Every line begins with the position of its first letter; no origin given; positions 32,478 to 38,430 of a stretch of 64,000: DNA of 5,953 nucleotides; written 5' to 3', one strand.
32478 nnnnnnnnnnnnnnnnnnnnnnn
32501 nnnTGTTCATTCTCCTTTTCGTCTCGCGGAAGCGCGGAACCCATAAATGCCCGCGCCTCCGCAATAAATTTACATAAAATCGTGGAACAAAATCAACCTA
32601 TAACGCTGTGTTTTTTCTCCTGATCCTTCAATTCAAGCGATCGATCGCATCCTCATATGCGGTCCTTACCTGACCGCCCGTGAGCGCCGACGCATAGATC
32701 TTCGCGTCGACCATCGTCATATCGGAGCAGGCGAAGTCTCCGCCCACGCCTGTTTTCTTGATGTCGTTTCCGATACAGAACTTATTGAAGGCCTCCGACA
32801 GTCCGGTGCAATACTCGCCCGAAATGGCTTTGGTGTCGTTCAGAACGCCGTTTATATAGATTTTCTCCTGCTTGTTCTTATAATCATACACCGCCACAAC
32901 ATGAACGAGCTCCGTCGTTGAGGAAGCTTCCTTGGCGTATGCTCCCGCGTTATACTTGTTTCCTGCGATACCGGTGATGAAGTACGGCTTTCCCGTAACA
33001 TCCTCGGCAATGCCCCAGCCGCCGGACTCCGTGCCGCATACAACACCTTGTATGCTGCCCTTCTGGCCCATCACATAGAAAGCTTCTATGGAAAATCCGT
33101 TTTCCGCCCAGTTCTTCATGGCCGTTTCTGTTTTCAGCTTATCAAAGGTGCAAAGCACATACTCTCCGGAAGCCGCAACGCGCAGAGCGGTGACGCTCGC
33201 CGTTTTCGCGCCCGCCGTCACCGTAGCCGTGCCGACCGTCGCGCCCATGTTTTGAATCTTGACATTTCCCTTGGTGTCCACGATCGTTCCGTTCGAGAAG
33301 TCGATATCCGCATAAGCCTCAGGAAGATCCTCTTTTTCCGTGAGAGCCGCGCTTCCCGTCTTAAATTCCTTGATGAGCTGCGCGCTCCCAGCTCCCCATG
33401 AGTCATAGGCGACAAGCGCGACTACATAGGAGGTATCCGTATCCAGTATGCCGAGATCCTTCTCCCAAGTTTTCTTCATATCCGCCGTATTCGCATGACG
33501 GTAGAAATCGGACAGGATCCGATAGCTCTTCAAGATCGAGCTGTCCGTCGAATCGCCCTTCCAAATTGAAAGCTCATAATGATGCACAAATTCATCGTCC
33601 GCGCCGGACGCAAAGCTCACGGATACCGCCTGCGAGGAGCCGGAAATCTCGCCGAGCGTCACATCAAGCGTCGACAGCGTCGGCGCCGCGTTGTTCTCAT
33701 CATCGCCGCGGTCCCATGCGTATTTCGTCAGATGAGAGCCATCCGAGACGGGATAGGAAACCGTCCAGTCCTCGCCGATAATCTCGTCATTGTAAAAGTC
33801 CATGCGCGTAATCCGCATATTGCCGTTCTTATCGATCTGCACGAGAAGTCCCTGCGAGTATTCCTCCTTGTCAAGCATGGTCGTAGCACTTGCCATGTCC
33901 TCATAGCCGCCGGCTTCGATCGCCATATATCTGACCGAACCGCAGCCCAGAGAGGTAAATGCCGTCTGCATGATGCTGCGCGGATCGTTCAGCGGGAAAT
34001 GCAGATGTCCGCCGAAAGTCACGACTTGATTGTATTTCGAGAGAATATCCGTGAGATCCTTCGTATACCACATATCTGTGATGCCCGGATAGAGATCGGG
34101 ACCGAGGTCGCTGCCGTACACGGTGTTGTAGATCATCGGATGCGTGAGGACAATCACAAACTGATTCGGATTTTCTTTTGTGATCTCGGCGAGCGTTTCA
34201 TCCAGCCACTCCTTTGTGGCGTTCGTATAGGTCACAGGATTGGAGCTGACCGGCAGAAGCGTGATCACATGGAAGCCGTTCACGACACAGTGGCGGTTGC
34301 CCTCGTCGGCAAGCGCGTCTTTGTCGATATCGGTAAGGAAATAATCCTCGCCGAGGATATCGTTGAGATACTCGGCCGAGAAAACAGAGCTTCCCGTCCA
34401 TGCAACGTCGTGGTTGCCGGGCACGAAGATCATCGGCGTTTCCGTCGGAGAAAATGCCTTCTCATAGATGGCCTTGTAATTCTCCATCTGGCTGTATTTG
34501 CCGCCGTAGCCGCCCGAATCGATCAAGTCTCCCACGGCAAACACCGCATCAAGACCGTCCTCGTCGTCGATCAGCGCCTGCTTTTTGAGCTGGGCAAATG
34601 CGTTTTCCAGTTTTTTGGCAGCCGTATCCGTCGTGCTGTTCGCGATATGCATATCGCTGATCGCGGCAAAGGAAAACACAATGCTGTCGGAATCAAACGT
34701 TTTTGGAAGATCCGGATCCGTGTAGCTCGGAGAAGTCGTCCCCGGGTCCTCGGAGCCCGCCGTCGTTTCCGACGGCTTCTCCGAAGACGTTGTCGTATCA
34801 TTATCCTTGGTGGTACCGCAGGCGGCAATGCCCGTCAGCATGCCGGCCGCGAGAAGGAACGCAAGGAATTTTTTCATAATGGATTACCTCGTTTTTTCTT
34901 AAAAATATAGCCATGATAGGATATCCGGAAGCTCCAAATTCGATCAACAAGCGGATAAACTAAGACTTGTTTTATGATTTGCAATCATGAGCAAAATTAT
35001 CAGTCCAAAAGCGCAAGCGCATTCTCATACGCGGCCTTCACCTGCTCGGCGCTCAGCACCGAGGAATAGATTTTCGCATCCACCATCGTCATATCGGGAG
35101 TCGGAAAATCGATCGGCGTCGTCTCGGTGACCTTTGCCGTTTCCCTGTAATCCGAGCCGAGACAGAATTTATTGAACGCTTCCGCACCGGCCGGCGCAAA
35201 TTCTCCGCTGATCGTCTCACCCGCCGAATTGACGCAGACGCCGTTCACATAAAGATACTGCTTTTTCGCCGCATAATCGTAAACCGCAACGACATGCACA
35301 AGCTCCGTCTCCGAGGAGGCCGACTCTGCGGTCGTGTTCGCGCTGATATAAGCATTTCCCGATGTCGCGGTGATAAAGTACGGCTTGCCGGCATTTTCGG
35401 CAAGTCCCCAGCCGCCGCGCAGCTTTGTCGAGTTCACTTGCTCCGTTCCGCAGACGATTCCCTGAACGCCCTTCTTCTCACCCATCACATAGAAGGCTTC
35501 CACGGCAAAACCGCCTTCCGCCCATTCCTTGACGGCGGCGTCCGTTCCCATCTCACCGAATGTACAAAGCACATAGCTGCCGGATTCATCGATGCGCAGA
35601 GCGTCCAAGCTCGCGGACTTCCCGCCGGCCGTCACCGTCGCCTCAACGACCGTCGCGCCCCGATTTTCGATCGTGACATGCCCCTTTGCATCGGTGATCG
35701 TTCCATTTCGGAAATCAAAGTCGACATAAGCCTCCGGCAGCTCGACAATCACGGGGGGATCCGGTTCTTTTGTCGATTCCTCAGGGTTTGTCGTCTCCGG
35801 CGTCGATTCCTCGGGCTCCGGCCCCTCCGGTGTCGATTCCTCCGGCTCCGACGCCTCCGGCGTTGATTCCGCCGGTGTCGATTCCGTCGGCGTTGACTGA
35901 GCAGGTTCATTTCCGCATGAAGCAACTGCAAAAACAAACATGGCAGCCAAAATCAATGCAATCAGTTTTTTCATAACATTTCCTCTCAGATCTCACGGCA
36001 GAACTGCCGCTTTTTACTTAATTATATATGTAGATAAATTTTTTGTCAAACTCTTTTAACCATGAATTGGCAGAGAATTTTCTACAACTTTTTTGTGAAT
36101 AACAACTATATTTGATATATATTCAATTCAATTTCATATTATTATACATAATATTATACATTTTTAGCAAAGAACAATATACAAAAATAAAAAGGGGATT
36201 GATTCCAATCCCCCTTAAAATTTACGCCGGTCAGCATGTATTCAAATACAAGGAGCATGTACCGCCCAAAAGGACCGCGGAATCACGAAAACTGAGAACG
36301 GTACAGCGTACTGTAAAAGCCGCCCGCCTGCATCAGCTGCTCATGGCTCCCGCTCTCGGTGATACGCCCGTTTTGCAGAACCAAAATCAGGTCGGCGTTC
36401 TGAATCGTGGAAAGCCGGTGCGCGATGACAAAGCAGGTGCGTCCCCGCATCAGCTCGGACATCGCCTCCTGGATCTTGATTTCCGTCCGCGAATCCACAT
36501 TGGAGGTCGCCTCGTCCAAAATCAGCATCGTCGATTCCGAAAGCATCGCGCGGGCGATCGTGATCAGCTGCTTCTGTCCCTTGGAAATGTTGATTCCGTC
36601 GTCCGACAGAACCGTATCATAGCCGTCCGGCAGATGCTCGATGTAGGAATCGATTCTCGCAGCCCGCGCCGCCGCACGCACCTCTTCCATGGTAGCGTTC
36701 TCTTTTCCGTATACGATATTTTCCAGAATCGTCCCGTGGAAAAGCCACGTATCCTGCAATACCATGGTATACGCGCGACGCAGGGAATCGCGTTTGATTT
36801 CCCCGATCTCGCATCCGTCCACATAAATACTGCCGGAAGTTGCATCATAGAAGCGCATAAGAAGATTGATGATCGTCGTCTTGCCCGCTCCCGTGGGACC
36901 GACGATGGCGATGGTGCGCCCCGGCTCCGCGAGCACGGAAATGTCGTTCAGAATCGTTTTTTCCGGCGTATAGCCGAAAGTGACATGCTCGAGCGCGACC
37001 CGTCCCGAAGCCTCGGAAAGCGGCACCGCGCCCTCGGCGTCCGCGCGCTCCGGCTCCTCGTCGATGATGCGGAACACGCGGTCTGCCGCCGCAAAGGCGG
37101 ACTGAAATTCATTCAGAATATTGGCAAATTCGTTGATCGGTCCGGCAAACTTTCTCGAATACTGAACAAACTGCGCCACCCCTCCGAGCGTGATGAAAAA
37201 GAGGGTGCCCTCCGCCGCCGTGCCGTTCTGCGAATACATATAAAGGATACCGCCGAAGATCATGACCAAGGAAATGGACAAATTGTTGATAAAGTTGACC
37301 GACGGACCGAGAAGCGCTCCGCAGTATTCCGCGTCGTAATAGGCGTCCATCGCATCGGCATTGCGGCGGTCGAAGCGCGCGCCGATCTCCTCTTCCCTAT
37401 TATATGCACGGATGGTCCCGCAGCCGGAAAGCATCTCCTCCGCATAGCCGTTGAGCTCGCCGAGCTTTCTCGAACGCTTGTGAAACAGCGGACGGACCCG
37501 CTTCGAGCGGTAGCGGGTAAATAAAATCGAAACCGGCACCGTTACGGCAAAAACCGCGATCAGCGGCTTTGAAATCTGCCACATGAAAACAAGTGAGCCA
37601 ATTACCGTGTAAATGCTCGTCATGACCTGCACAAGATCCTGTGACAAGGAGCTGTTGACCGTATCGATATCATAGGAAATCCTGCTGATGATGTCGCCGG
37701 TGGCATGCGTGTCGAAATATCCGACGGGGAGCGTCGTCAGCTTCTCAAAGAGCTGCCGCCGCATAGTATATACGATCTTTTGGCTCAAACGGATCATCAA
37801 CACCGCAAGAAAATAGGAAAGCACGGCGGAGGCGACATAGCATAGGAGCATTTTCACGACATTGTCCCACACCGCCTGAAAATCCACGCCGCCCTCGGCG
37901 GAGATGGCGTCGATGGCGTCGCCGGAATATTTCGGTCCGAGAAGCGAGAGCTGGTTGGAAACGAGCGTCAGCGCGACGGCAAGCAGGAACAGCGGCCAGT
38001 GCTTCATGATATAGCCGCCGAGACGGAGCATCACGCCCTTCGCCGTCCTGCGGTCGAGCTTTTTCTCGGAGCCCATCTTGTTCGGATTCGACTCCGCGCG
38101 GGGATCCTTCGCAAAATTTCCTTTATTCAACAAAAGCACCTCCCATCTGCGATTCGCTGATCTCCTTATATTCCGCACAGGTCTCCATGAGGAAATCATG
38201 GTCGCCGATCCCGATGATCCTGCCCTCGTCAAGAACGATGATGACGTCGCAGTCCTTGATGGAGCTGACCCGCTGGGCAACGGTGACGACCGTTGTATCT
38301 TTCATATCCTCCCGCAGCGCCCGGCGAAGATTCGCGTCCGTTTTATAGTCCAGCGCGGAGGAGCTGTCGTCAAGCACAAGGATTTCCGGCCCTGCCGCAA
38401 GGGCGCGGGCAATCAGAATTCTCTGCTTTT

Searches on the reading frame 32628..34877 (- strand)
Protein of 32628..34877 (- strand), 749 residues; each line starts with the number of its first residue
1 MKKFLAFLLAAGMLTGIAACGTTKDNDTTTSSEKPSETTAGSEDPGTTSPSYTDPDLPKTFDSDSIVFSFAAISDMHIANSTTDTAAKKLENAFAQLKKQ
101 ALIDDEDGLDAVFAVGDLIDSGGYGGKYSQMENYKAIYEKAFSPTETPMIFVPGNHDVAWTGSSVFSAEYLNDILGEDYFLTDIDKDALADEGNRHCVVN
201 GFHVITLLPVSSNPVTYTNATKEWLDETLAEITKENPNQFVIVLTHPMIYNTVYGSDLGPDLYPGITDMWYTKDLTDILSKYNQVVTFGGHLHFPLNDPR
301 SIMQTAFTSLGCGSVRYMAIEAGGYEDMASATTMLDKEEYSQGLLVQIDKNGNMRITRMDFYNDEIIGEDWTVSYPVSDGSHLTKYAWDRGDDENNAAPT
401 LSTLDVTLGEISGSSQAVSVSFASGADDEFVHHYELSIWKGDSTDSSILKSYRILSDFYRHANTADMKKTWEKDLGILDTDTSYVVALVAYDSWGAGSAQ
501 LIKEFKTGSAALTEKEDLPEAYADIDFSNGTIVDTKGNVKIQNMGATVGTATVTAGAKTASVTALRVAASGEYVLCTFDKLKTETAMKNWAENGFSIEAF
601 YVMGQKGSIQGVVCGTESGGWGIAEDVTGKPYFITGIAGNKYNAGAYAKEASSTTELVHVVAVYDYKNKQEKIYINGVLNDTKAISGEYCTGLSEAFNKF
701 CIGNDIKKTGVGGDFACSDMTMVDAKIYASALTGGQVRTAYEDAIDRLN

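Call 3: search_protein_families(library=pfam, proteins=[window:32628-34877:-], max_evalue=0.01)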
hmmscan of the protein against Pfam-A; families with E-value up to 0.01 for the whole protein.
window:32628-34877:- (749 aa): 3 families
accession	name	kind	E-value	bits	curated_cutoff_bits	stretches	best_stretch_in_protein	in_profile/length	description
PF00149.33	Metallophos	-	1.3e-14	55.5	21.5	1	69-293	2-189/191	Calcineurin-like phosphoesterase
PF13385.13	Laminin_G_3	-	2.8e-11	44.2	27.6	1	585-737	11-150/151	Concanavalin A-like lectin/glucanases superfamily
PF02973.23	Sialidase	-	0.0058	16.6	26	0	646-734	95-178/189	Sialidase, N-terminal domain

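Call 4: search_protein_families(library=ncbifam, proteins=[window:32628-34877:-], max_evalue=1)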
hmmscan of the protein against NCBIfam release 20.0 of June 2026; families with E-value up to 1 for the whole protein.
window:32628-34877:- (749 aa): 8 families
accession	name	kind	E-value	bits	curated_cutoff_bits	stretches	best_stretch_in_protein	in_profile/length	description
NF053861.1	DS8_antiphage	equivalog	0.00023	19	790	1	73-176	2-103/994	anti-phage protein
NF053862.1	DS9_1_antiphage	equivalog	0.00036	19.5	420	1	73-161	199-292/486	anti-phage phosphoesterase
TIGR03729.1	acc_ester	subfamily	0.00041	19.8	148.25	1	218-296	145-222/239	putative phosphoesterase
NF050142.1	PG1828_fam_lipo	equivalog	0.0057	17.4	50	1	1-32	1-32/59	PG1828 family lipoprotein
NF058647.1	lipo_LytA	equivalog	0.029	14.6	110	1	1-38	1-38/107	acidic lipoprotein LytA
NF008359.0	PRK11148.1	equivalog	0.04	13.4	225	1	72-161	19-100/275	3',5'-cyclic-AMP phosphodiesterase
NF053527.1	lipo_Cory_WKLS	subfamily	0.06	13.3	105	1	8-44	4-43/166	WKL family lipoprotein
TIGR00040.1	yfcE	subfamily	0.063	13.4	56.25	1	98-171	18-79/158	YfcE family phosphodiesterase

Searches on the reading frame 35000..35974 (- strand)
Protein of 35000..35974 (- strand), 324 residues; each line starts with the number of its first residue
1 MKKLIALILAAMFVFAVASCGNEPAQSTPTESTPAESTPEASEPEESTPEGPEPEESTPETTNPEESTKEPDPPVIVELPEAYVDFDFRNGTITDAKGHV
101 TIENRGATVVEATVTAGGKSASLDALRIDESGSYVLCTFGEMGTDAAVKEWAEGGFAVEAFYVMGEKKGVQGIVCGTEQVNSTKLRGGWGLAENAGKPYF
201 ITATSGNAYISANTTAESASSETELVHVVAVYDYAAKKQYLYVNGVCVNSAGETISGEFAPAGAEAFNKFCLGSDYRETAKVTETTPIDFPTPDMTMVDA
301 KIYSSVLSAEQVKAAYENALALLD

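Call 7: search_protein_families(library=pfam, proteins=[window:35000-35974:-], max_evalue=0.001)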
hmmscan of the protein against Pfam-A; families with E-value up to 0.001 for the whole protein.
window:35000-35974:- (324 aa): 2 families
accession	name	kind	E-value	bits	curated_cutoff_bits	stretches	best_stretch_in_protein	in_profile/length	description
PF13385.13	Laminin_G_3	-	4.7e-10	40.2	27.6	1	149-312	12-150/151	Concanavalin A-like lectin/glucanases superfamily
PF21827.1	New_glue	-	0.00039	20.6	31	0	1-63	1-61/94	New glue protein family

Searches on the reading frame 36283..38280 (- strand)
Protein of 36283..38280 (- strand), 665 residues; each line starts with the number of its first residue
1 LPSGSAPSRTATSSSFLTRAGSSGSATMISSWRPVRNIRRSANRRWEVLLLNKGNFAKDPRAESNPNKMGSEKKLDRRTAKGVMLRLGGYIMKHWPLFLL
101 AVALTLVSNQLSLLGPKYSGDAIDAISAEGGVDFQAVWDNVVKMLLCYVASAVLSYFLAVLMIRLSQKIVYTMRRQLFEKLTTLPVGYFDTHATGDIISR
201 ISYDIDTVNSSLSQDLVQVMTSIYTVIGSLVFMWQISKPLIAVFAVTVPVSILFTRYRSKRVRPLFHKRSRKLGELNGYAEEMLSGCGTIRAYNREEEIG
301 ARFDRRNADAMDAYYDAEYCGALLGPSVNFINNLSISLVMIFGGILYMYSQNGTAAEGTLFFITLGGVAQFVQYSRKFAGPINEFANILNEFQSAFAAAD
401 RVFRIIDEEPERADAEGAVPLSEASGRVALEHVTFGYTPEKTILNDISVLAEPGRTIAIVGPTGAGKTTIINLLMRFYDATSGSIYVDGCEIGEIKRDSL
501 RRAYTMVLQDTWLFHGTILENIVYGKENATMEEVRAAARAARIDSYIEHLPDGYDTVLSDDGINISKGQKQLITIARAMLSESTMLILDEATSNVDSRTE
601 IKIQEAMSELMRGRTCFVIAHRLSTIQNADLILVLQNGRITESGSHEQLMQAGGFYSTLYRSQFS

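Call 7: search_protein_families(library=pfam, proteins=[window:36283-38280:-], max_evalue=0.001)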
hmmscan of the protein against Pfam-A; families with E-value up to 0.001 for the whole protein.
window:36283-38280:- (665 aa): 6 families
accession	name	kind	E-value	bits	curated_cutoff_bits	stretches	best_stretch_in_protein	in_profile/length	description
PF00664.28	ABC_membrane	-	2e-45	156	28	1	99-351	2-254/274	ABC transporter transmembrane region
PF00005.33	ABC_tran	-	9.5e-29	101.2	25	1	444-593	1-137/137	ABC transporter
PF02463.25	SMC_N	-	4.8e-06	26.6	40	0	529-633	118-209/220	RecF/RecN/SMC N terminal domain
PF06472.20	ABC_membrane_2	-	0.00054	19.9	24.4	1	93-274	12-194/269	ABC transporter transmembrane region 2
PF13401.12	AAA_22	-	0.00057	20.7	27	0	455-492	6-33/130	AAA domain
PF13604.12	AAA_30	-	0.00088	19.5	27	0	449-592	13-98/191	AAA domain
